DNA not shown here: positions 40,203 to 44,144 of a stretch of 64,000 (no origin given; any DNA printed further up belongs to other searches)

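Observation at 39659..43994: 1213-aa metallophosphoesterase-NACHT-HD protein with a small TM partner: candidate undescribed STAND defence system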

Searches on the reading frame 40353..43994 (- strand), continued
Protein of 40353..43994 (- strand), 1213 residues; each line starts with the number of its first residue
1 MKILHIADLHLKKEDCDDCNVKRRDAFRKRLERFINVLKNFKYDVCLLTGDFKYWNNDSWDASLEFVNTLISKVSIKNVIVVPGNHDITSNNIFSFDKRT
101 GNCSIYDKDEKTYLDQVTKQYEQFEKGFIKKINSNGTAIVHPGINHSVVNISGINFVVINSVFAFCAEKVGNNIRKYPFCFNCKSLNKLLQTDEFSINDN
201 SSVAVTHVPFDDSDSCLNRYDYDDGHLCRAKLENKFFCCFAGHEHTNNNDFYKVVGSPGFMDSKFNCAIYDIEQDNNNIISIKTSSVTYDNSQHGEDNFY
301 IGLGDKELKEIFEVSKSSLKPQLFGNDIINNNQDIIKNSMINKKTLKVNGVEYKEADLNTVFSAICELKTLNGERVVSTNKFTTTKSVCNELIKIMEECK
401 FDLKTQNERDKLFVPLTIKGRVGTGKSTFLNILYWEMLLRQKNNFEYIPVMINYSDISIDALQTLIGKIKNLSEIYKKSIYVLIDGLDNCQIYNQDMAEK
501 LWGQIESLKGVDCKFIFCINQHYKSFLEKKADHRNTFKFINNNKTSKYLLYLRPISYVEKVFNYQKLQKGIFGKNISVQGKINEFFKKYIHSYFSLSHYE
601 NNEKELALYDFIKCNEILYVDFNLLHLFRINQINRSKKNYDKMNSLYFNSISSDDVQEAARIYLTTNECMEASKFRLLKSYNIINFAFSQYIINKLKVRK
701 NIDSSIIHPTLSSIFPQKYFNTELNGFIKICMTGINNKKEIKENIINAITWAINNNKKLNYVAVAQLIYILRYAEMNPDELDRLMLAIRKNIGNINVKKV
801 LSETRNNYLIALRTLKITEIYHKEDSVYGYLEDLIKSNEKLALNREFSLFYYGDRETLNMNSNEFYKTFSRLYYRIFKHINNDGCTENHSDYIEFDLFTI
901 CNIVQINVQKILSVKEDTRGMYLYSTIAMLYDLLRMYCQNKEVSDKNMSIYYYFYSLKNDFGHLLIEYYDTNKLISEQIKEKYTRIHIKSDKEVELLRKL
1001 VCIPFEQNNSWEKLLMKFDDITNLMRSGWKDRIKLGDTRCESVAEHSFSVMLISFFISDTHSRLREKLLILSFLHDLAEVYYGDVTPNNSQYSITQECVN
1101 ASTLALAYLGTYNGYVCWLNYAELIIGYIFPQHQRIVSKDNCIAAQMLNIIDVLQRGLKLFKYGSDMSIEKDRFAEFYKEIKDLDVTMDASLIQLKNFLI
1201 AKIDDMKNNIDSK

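Call 65: list_cluster_members(proteins=[P0007, P0009, P0012, P0013, P0018, P0019, P0021, P0023, P0033, P0046])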
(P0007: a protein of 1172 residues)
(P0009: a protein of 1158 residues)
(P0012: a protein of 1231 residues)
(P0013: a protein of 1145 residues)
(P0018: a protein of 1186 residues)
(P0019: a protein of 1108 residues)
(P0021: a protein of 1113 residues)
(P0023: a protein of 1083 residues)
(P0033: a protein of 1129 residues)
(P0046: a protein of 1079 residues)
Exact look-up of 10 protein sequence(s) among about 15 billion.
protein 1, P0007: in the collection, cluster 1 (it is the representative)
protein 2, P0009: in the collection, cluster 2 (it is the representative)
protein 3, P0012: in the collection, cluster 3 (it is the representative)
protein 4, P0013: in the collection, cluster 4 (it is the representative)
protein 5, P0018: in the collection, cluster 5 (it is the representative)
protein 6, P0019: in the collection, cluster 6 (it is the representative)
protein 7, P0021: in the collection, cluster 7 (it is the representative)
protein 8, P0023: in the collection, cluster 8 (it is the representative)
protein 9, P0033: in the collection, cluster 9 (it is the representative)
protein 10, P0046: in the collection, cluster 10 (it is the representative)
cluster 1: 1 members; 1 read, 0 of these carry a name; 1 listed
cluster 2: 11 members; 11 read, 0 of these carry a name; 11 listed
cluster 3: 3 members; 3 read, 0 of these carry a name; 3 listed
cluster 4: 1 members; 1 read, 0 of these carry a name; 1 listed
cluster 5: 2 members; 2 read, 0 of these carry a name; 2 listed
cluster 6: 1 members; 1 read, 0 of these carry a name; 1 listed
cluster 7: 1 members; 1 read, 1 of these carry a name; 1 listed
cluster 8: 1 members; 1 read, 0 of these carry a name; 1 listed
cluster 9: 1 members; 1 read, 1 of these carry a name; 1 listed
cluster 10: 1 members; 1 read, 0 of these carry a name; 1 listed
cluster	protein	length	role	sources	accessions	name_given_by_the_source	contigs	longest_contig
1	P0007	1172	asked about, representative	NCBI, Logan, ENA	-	-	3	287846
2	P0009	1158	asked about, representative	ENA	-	-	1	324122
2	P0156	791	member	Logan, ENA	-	-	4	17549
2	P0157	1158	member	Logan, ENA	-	-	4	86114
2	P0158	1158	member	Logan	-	-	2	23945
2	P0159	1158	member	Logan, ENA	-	-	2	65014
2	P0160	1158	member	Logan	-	-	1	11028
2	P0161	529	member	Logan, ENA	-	-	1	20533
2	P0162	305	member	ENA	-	-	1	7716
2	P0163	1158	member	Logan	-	-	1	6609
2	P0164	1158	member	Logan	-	-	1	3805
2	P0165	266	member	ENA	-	-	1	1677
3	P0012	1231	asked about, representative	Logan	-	-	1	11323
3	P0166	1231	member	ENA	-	-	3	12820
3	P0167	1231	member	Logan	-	-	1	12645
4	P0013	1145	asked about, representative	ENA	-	-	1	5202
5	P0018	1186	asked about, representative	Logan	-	-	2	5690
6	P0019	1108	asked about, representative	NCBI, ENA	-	-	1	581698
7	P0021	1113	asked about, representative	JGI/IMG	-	5'-deoxynucleotidase YfbR-like HD superfamily hydrolase/nucleoside phosphorylase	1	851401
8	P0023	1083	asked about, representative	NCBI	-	-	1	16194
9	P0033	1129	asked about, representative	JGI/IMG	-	5'-deoxynucleotidase YfbR-like HD superfamily hydrolase/nucleoside phosphorylase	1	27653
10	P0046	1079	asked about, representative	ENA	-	-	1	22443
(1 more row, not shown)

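Call 67: find_related_loci(query=A1, collection=genome_contigs, flank=10000)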
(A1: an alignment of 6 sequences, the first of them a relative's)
Query A1 (1192 aa) in genome_contigs; peptide patterns used: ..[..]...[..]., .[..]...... (x = any residue, [..] = any of these).
49 stretches matched a pattern, but none encodes a relative of the query by tblastn (E <= 1e-3).

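Call 72: search_solved_structures(query=A2, max_evalue=5)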
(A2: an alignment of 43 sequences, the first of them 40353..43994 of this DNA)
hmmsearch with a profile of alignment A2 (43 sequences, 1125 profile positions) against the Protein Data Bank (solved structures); distinct sequences matched with E-value up to 5: 52.
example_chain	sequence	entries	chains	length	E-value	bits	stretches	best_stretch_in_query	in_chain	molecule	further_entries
5yox_A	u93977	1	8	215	8.8e-29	103.7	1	925-1117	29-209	HD domain-containing protein YGL101W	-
4dmb_A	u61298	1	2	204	3.6e-27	98.4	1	932-1114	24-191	HD domain-containing protein 2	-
4l1j_A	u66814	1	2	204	7.8e-26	93.9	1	932-1114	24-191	HD domain-containing protein 2 | HD domain-containing protein 2 (Phosphorylate)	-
4l7e_A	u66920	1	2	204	2.7e-25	92.1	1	932-1114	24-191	HD domain-containing protein 2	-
4l7w_A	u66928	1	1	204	7.9e-25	90.6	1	932-1114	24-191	HD domain-containing protein 2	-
1xx7_A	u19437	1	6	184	1.8e-24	89.4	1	927-1114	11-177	oxetanocin-like protein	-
2cqz_A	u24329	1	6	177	8.9e-24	87.1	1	932-1109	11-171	177aa long hypothetical protein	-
3kh1_A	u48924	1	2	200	9e-14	54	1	926-1070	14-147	Predicted metal-dependent phosphohydrolase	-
1yoy_A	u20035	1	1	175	1.7e-11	46.4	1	925-1040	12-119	hypothetical protein AF1432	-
1ynb_A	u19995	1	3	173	1.3e-10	43.5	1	925-1038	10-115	hypothetical protein AF1432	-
7jgr_G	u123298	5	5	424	9.9e-06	27.3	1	375-481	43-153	Cell division control protein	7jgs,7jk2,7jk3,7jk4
4xgu_A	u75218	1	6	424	4.4e-05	25.2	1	384-500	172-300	Putative pachytene checkpoint protein 2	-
3qg5_C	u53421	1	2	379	4.6e-05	25.1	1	1-382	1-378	Mre11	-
12dl_DA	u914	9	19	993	0.00018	23.2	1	348-473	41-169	NACHT, LRR and PYD domains-containing protein 14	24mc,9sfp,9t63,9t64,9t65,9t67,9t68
9w2m_N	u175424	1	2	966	0.00022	22.9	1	362-473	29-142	NACHT, LRR and PYD domains-containing protein 14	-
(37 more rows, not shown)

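Call 99: search_protein_families(library=ncbifam, proteins=[P0013, P0018, P0009, P0019, P0021, P0007, P0012], max_evalue=0.01)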
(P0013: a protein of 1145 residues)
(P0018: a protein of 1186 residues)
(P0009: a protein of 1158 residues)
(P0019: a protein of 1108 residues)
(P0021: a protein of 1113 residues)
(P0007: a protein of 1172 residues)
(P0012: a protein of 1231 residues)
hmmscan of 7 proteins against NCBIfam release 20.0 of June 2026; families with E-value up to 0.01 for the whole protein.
P0013 (1145 aa): 1 family
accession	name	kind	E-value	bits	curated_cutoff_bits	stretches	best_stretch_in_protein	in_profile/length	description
NF053862.1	DS9_1_antiphage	equivalog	1.3e-10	40.7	420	1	2-149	194-331/486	anti-phage phosphoesterase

P0018 (1186 aa): 1 family
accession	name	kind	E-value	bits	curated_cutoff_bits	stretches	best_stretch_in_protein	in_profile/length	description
NF053862.1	DS9_1_antiphage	equivalog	3.5e-05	22.8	420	1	77-119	256-298/486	anti-phage phosphoesterase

P0009 (1158 aa): 2 families
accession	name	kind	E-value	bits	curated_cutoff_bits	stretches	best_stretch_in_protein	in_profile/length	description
NF053862.1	DS9_1_antiphage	equivalog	1e-07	31.2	420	1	2-89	194-298/486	anti-phage phosphoesterase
TIGR00619.1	sbcd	subfamily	0.0036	17.1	77.65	0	3-80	2-87/252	exonuclease subunit SbcD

P0019 (1108 aa): 6 families
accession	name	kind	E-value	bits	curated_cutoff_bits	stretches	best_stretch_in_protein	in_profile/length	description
TIGR03664.1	fut_nucase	equivalog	2.2e-09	37.3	124.7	1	15-266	2-208/228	futalosine hydrolase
NF004079.0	PRK05584.1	equivalog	3.3e-09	36.6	169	1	19-113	8-95/232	5'-methylthioadenosine/adenosylhomocysteine nucleosidase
TIGR03468.1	HpnG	hypoth_equivalog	2.3e-06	27.3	187.1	0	225-263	124-160/212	hopanoid-associated phosphorylase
NF005476.0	PRK07077.1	equivalog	0.00059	19.2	215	0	199-262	115-174/243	phosphorylase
NF006087.0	PRK08236.1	equivalog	0.0047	16.7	213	0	66-112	35-83/219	futalosine hydrolase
TIGR01704.1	MTA_SAH-Nsdase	equivalog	0.01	15.4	73.8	0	64-114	45-95/229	5'-methylthioadenosine/S-adenosylhomocysteine nucleosidase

P0021 (1113 aa): 4 families
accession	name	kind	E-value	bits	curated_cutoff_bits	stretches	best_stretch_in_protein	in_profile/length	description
NF004079.0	PRK05584.1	equivalog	6.8e-08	32.3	169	1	23-119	5-94/232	5'-methylthioadenosine/adenosylhomocysteine nucleosidase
TIGR03664.1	fut_nucase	equivalog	6.6e-05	22.7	124.7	1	22-273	2-209/228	futalosine hydrolase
TIGR01704.1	MTA_SAH-Nsdase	equivalog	0.00054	19.5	73.8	0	75-120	49-94/229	5'-methylthioadenosine/S-adenosylhomocysteine nucleosidase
TIGR03468.1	HpnG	hypoth_equivalog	0.0012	18.5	187.1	0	210-269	104-160/212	hopanoid-associated phosphorylase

P0007 (1172 aa): 2 families
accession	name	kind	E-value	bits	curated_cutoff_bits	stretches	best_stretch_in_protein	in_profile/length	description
NF053862.1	DS9_1_antiphage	equivalog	2.2e-12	46.6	420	1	3-141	194-324/486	anti-phage phosphoesterase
TIGR00619.1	sbcd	subfamily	0.00047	20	77.65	1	5-102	3-88/252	exonuclease subunit SbcD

P0012 (1231 aa): 1 family
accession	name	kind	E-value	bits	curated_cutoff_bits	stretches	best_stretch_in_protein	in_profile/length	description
NF053862.1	DS9_1_antiphage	equivalog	0.00013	21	420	1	82-150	259-323/486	anti-phage phosphoesterase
